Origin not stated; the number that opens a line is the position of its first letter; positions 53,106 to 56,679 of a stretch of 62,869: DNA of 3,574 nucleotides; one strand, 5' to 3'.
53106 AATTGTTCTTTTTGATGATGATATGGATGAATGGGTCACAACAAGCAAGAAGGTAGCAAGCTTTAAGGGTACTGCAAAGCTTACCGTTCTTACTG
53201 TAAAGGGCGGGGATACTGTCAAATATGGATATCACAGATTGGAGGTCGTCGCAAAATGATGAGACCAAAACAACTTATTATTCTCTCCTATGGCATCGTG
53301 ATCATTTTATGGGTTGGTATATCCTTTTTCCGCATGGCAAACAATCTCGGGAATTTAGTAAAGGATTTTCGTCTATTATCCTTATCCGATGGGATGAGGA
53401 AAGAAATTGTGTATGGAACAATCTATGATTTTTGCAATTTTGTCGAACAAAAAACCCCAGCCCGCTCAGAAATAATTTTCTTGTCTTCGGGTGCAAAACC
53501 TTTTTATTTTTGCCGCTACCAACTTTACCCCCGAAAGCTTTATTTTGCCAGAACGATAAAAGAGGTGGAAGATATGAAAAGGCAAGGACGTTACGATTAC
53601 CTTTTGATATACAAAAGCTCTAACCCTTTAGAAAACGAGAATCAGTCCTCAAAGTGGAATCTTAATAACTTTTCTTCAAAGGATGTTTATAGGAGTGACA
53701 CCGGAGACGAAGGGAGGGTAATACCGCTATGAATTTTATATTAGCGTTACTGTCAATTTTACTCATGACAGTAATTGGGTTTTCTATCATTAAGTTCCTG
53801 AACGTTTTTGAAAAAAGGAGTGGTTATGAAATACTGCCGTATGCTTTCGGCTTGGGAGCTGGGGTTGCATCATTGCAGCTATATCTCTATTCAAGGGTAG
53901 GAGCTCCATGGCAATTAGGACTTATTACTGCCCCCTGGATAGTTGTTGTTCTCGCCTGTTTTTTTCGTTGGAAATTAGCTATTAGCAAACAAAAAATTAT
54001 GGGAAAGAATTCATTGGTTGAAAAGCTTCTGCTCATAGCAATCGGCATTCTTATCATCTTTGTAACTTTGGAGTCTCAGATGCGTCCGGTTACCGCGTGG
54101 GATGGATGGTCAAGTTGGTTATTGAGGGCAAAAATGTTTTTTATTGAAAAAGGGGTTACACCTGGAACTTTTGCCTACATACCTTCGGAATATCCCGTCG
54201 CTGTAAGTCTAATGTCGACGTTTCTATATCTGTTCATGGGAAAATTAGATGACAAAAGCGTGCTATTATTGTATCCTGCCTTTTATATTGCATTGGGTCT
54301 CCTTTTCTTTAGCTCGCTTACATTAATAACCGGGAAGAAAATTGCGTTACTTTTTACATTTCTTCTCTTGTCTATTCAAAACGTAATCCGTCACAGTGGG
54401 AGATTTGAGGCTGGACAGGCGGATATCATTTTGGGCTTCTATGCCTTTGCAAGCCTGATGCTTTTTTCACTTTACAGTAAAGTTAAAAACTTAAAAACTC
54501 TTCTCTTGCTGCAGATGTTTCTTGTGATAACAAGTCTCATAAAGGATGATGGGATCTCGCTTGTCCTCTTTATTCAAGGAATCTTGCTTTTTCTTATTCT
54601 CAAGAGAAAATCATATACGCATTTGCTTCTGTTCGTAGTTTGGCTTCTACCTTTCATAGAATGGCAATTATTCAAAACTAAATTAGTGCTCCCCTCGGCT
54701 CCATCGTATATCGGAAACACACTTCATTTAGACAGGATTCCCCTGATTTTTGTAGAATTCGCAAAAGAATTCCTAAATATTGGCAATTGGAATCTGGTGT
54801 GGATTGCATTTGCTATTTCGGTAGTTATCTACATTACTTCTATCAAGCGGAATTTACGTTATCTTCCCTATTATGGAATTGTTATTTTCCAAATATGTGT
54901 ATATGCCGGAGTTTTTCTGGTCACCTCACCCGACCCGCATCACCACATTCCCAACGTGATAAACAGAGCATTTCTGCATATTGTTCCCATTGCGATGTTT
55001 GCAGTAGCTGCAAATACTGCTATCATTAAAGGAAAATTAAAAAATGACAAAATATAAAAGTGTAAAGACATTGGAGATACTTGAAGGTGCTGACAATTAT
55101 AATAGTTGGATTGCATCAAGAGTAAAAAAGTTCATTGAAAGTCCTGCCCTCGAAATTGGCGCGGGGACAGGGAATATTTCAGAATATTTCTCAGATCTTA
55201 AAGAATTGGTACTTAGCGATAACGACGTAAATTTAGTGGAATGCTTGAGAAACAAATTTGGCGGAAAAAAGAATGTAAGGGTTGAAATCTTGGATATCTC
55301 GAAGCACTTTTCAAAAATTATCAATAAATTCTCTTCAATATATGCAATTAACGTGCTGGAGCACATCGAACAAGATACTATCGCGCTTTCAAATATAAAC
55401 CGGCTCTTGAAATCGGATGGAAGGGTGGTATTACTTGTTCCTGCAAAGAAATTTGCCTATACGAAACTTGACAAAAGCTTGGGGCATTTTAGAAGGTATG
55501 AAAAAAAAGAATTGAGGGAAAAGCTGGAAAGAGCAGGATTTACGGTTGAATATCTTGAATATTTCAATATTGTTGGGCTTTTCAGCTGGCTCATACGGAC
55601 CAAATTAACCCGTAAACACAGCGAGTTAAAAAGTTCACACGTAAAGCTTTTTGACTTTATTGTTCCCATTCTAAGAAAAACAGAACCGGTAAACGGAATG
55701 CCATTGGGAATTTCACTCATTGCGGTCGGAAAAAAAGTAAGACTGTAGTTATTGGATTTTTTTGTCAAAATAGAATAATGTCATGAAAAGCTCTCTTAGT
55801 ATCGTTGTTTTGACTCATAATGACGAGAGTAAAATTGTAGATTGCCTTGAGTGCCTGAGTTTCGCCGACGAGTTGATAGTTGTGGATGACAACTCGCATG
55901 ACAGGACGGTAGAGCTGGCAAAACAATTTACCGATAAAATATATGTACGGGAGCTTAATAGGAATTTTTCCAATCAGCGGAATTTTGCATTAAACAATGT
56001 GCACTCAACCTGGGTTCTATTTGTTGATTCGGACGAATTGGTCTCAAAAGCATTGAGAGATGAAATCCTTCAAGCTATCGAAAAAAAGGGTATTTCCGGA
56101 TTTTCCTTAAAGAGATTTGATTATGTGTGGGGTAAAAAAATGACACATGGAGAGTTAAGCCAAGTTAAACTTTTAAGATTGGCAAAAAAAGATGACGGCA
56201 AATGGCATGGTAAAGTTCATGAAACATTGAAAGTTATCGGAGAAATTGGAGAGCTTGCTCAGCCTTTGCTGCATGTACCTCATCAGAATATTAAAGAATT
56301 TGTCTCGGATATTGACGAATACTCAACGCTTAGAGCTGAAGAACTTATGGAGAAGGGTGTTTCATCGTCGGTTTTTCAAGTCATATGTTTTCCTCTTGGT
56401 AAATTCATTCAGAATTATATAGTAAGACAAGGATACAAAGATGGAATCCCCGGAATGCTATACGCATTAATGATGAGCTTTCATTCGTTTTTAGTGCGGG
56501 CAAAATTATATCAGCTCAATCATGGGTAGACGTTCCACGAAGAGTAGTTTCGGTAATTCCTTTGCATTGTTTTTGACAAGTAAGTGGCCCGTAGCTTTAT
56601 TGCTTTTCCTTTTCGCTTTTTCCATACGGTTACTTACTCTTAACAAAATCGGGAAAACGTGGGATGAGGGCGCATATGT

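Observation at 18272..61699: A ~43-kb glycan super-locus dominated by GT-C-like membrane enzymes and short Dpm1/GtrB-like GT2s, with no recognisable priming phosphoglycosyltransferase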

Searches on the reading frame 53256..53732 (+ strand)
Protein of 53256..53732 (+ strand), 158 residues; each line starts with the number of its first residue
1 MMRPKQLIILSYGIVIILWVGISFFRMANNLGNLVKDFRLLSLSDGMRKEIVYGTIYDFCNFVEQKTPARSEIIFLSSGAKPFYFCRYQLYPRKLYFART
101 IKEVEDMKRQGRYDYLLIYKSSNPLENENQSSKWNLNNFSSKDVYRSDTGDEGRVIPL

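Call 6: search_protein_families(library=pfam, proteins=[window:53256-53732:+], max_evalue=0.01)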
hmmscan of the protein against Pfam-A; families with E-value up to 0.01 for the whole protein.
window:53256-53732:+ (158 aa): 0 families

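Call 13: search_protein_families(library=ncbifam, proteins=[window:53256-53732:+], max_evalue=0.01)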
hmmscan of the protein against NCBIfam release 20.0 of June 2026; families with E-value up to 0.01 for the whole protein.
window:53256-53732:+ (158 aa): 0 families

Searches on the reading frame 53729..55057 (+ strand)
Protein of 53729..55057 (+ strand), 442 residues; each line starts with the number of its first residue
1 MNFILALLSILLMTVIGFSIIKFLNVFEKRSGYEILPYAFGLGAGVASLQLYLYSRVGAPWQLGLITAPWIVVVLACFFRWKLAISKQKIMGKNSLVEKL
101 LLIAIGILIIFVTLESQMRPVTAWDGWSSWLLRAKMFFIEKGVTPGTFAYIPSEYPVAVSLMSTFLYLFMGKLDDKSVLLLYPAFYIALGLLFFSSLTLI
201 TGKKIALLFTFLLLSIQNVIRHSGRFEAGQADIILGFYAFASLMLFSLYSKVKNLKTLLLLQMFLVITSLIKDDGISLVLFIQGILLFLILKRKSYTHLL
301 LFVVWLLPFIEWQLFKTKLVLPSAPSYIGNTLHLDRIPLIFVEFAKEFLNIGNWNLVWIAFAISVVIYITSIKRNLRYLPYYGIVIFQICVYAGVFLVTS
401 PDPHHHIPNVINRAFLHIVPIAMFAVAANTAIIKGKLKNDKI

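Call 6: search_protein_families(library=pfam, proteins=[window:53729-55057:+], max_evalue=0.01)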
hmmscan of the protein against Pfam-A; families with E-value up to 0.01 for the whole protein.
window:53729-55057:+ (442 aa): 0 families

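Call 13: search_protein_families(library=ncbifam, proteins=[window:53729-55057:+], max_evalue=0.01)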
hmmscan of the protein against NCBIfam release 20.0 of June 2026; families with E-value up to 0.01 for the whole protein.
window:53729-55057:+ (442 aa): 0 families

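Call 20: find_homologous_proteins(query=window:53729-55057:+, max_evalue=0.001)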
Query window:53729-55057:+ (442 aa): 28 proteins with E <= 0.001 among 8000 candidates.
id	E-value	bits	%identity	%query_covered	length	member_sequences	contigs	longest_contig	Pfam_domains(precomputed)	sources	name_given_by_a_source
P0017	6.9e-238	808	82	100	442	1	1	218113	-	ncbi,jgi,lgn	-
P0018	1.6e-220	751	100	80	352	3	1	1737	-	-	-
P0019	3.6e-204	697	73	100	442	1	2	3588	-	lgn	-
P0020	2.9e-158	546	58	100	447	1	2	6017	-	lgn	-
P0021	1.2e-144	501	55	100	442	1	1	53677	-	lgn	-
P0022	7.8e-135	469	52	100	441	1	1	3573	-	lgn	-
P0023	4.4e-133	463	52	97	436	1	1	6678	-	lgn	-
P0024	6.9e-132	459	51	100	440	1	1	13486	-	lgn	-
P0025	1.3e-131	458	51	100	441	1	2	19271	-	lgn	-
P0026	2.3e-130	454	50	99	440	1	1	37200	-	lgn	-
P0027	1.0e-120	422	48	94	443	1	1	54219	-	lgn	-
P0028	3.7e-116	407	47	100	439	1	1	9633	-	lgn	-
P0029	4.0e-115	404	44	100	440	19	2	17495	-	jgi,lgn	-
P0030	1.3e-113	399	51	92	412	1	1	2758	-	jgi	jgi:hypothetical protein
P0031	1.7e-113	398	44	96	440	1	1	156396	-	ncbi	-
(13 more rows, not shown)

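Call 24: find_encoding_contigs(protein=P0017, flank=10000, max_places=3)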
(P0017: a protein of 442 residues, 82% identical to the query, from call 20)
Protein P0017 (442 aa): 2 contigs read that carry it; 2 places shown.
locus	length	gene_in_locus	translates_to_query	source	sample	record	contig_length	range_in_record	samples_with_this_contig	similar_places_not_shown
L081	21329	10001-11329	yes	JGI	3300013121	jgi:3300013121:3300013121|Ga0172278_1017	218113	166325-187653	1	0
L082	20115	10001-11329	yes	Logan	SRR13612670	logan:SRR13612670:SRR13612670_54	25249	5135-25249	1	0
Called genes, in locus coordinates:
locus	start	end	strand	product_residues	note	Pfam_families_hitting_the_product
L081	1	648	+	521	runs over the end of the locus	-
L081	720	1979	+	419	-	PF03446:NAD_binding_2, PF03721:UDPG_MGDP_dh_N, PF03807:F420_oxidored (faint), PF00984:UDPG_MGDP_dh, PF03720:UDPG_MGDP_dh_C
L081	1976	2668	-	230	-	PF00535:Glycos_transf_2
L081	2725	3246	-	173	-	PF00132:Hexapep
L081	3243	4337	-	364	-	PF01041:DegT_DnrJ_EryC1, PF00266:Aminotran_5, PF00155:Aminotran_1_2, PF01053:Cys_Met_Meta_PP, PF01212:Beta_elim_lyase (weak)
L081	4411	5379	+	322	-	PF01073:3Beta_HSD, PF01370:Epimerase, PF02719:Polysacc_synt_2 (faint), PF04321:RmlD_sub_bind (faint), PF16363:GDP_Man_Dehyd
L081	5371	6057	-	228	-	PF00535:Glycos_transf_2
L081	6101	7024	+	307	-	PF01073:3Beta_HSD (weak), PF01370:Epimerase, PF02719:Polysacc_synt_2 (faint), PF04321:RmlD_sub_bind, PF05368:NmrA (faint), PF16363:GDP_Man_Dehyd, PF07993:NAD_binding_4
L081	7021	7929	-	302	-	PF13489:Methyltransf_23, PF07021:MetW (weak), PF08241:Methyltransf_11, PF08242:Methyltransf_12, PF13847:Methyltransf_31 (weak)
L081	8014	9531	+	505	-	PF13231:PMT_2 (weak)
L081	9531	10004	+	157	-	-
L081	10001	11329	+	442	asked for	-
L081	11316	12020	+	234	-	PF13489:Methyltransf_23, PF08241:Methyltransf_11, PF08242:Methyltransf_12, PF13649:Methyltransf_25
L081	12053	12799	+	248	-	PF00535:Glycos_transf_2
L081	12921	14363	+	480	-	PF02366:PMT, PF13231:PMT_2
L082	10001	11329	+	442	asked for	-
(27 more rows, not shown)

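Call 37: predict_structure(alignment_id=A2)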
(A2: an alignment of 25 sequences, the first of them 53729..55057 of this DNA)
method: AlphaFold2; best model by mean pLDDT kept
length: 442 residues; sequences in the alignment: 25
mean_pLDDT: 86.7   pTM: 0.91
mean pLDDT of the five models: 86.7, 86.3, 85.4, 83.1, 82.7
residues with pLDDT >= 90: 237; 70-90: 162; 50-70: 37; < 50: 6
segments of 3 or more residues with pLDDT < 50: 440-442
pLDDT, mean of each block of 10 residues (from residue 1): 92 94 83 89 97 93 91 84 56 83 96 86 68 91 83 81 95 91 95 93 92 89 60 91 95 92 96 90 95 92 87 89 80 91 86 75 91 85 93 89 80 84 93 68 31
secondary structure, 60 per line:
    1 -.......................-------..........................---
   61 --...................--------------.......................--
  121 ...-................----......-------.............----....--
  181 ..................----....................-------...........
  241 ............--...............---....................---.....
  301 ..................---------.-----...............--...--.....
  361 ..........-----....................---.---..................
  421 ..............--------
elements in order: H2-24 H32-57 H63-81 H96-118 H125-140 H145-150 H158-170 H175-178 H181-198 H203-222 H230-252 H255-269 H273-292 H296-318 H334-348 H356-370 H376-395 H403-434

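Call 40: fold_search(model_id=the predicted structure, library=pdb)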
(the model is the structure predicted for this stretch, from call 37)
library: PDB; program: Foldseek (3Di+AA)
matches with E <= 10: 124; with E <= 0.001: 0
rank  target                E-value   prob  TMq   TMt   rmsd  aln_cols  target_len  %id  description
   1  7bvf_B                1.4e-01  0.99  0.46  0.22   8.2       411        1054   10  Cryo-EM structure of Mycobacterium tuberculosis arabinosyltransferase EmbA-EmbB-AcpM2 in complex with ethambutol (released 2020-04-29)
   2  8agb_A                1.9e-01  0.99  0.44  0.32  12.9       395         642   14  Structure of yeast oligosaccharylransferase complex with lipid-linked oligosaccharide bound (released 2022-12-07)
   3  7oci_F                2.4e-01  0.98  0.44  0.32  11.8       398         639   13  Cryo-EM structure of yeast Ost6p containing oligosaccharyltransferase complex (released 2022-02-16)
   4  6c26_A                2.5e-01  0.97  0.44  0.32  13.8       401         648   13  The Cryo-EM structure of a eukaryotic oligosaccharyl transferase complex (released 2018-01-31)
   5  9i5k_A                2.8e-01  0.97  0.45  0.41  11.3       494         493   12  Structure of the Chaetomium thermophilum Pmt4 homodimer (C2 symmetry) (released 2025-12-24)
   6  5ezm                  3.4e-01  0.92  0.42  0.36   6.9       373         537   15  Crystal Structure of ArnT from Cupriavidus metallidurans in the apo state (released 2016-02-17)
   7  4rws_A                3.8e-01  0.06  0.11  0.11  28.3       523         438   11  Crystal structure of CXCR4 and viral chemokine antagonist vMIP-II complex (PSI Community Target) (released 2015-02-11)
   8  8t69                  4.0e-01  0.08  0.12  0.13  23.3       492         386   12  Human VMAT2 in complex with tetrabenazine (released 2023-11-01)
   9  5ogl_A                4.9e-01  0.77  0.38  0.26   9.9       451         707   14  Structure of bacterial oligosaccharyltransferase PglB in complex with an acceptor peptide and an lipid-linked oligosac (released 2017-10-25)
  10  6ezn_F                5.1e-01  0.84  0.40  0.29  14.2       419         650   14  Cryo-EM structure of the yeast oligosaccharyltransferase (OST) complex (released 2018-01-17)
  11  9e61_A                5.8e-01  0.93  0.35  0.23   7.4       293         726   10  Cryo-EM structure of Saccharomyces cerevisiae Pmt4 apo form (released 2025-10-15)
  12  9e6i_B                5.8e-01  0.91  0.33  0.22   8.7       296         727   12  Cryo-EM structure of Saccharomyces cerevisiae Pmt4-Ccw5 complex (released 2025-10-15)
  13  8ufd_A                6.1e-01  0.06  0.12  0.11  21.9       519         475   11  Multidrug efflux pump MtEfpA bound with inhibitor BRD8000.3 (released 2024-09-11)
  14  9e61_B                6.6e-01  0.89  0.34  0.22   8.9       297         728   12  Cryo-EM structure of Saccharomyces cerevisiae Pmt4 apo form (released 2025-10-15)
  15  7bvf_A                7.2e-01  0.82  0.47  0.22   9.8       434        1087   14  Cryo-EM structure of Mycobacterium tuberculosis arabinosyltransferase EmbA-EmbB-AcpM2 in complex with ethambutol (released 2020-04-29)
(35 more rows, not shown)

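Call 71: search_protein_families(library=pfam, alignment_id=A2, max_evalue=0.01)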
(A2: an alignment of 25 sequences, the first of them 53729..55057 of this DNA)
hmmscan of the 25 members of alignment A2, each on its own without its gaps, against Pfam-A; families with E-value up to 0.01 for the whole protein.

A. member 1, window:53729-55057:+ (442 aa): 0 families

B. families by the number of members that match (of 25 scanned): 1 family
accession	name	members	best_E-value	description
PF13231.12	PMT_2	1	3.6e-07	Dolichyl-phosphate-mannose-protein mannosyltransferase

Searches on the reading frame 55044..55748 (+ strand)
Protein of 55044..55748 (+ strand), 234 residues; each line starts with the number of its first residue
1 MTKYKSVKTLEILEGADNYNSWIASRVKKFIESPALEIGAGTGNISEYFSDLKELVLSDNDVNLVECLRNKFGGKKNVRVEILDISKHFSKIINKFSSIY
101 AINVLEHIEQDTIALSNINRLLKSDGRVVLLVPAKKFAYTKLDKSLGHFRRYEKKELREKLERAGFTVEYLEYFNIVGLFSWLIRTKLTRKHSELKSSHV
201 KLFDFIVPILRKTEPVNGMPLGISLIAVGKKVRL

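Call 6: search_protein_families(library=pfam, proteins=[window:55044-55748:+], max_evalue=0.01)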
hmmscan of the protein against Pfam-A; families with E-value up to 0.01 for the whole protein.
window:55044-55748:+ (234 aa): 8 families
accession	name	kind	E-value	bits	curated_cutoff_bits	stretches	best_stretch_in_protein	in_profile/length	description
PF08242.18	Methyltransf_12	-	1.5e-11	45.4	30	1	36-128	1-98/98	Methyltransferase domain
PF13489.12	Methyltransf_23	-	2.1e-11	44.3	27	1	35-169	26-162/164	Methyltransferase domain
PF08241.18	Methyltransf_11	-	1.4e-09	38.9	21.2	1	36-130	1-95/95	Methyltransferase domain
PF13649.12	Methyltransf_25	-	1.7e-08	35.5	27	1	36-126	2-97/97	Methyltransferase domain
PF13847.12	Methyltransf_31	-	7e-06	26.2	27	1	35-134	7-113/145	Methyltransferase domain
PF05219.18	DREV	-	3.2e-05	23.6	26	1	35-137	98-195/265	DREV methyltransferase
PF00398.26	RrnaAD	-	0.0018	17.9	24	1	35-85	34-85/263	Ribosomal RNA adenine dimethylase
PF02353.26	CMAS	-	0.0038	17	27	1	36-131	67-165/273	Mycolic acid cyclopropane synthetase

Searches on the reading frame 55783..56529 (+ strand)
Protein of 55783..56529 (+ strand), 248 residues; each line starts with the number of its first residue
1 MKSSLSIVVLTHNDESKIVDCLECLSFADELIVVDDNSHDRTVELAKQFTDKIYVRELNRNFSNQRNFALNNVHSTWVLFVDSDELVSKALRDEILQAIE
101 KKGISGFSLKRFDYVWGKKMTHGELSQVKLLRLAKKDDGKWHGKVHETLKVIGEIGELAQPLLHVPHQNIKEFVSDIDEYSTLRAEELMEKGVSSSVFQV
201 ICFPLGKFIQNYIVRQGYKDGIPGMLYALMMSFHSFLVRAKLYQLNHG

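Call 6: search_protein_families(library=pfam, proteins=[window:55783-56529:+], max_evalue=0.01)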
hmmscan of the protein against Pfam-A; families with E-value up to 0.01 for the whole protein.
window:55783-56529:+ (248 aa): 3 families
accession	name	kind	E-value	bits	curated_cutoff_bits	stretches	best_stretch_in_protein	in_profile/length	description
PF00535.33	Glycos_transf_2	-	8.2e-19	68.6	23.3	1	6-118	1-124/168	Glycosyl transferase family 2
PF13704.12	Glyco_tranf_2_4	-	2e-05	25.4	27.5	1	28-87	19-84/98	Glycosyl transferase family 2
PF10111.15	Glyco_tranf_2_2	-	0.00027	21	27.3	1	28-104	29-111/276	Glycosyltransferase like family 2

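Call 46: search_solved_structures(query=window:55783-56529:+, max_evalue=0.01)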
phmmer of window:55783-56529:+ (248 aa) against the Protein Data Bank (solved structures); distinct sequences matched with E-value up to 0.01: 10.
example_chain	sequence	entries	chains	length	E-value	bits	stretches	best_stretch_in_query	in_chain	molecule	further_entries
22ao_A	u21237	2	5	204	1.3e-15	61.3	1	3-152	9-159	GmaR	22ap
7msp_A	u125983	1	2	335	1.6e-08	38.1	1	7-148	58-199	SPbeta prophage-derived glycosyltransferase SunS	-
7msn_A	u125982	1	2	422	2.5e-08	37.5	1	7-148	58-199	SPbeta prophage-derived glycosyltransferase SunS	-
5tze_C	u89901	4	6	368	1.7e-07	34.7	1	5-93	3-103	Glycosyl transferase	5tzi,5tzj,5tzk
5tz8_A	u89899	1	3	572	5.2e-07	33.1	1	5-93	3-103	Glycosyl transferase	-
7msk_A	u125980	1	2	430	3.3e-05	27.2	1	4-86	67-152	Glyco_trans_2-like domain-containing protein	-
6h1j_A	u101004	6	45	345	0.00082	22.7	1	26-93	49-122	Probable ss-1,3-N-acetylglucosaminyltransferase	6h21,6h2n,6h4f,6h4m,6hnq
3l7m_A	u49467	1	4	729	0.0013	22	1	4-91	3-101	Teichoic acid biosynthesis protein F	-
3l7i_A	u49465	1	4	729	0.0013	22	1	4-91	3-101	Teichoic acid biosynthesis protein F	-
3l7j_A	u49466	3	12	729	0.0013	22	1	4-91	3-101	Teichoic acid biosynthesis protein F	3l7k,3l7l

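Call 74: search_protein_families(library=ncbifam, proteins=[window:55783-56529:+], max_evalue=0.000001)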
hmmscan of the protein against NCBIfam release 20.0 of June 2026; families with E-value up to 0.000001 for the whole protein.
window:55783-56529:+ (248 aa): 4 families
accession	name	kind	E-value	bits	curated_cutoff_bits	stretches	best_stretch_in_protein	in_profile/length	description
TIGR04283.1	glyco_like_mftF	equivalog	2.6e-12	46.8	182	1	5-109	1-109/221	TIGR04283 family arsenosugar biosynthesis glycosyltransferase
NF007482.0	PRK10073.1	equivalog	3.6e-10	39.4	423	1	3-99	6-110/334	glycosyltransferase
TIGR04195.1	S_glycosyl_SunS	equivalog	1.4e-09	37.3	350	1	5-147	59-200/421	SunS family peptide S-glycosyltransferase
NF038302.1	EPS_HpsE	equivalog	1.5e-07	30.7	300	1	5-89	3-101/307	hormogonium polysaccharide biosynthesis glycosyltransferase HpsE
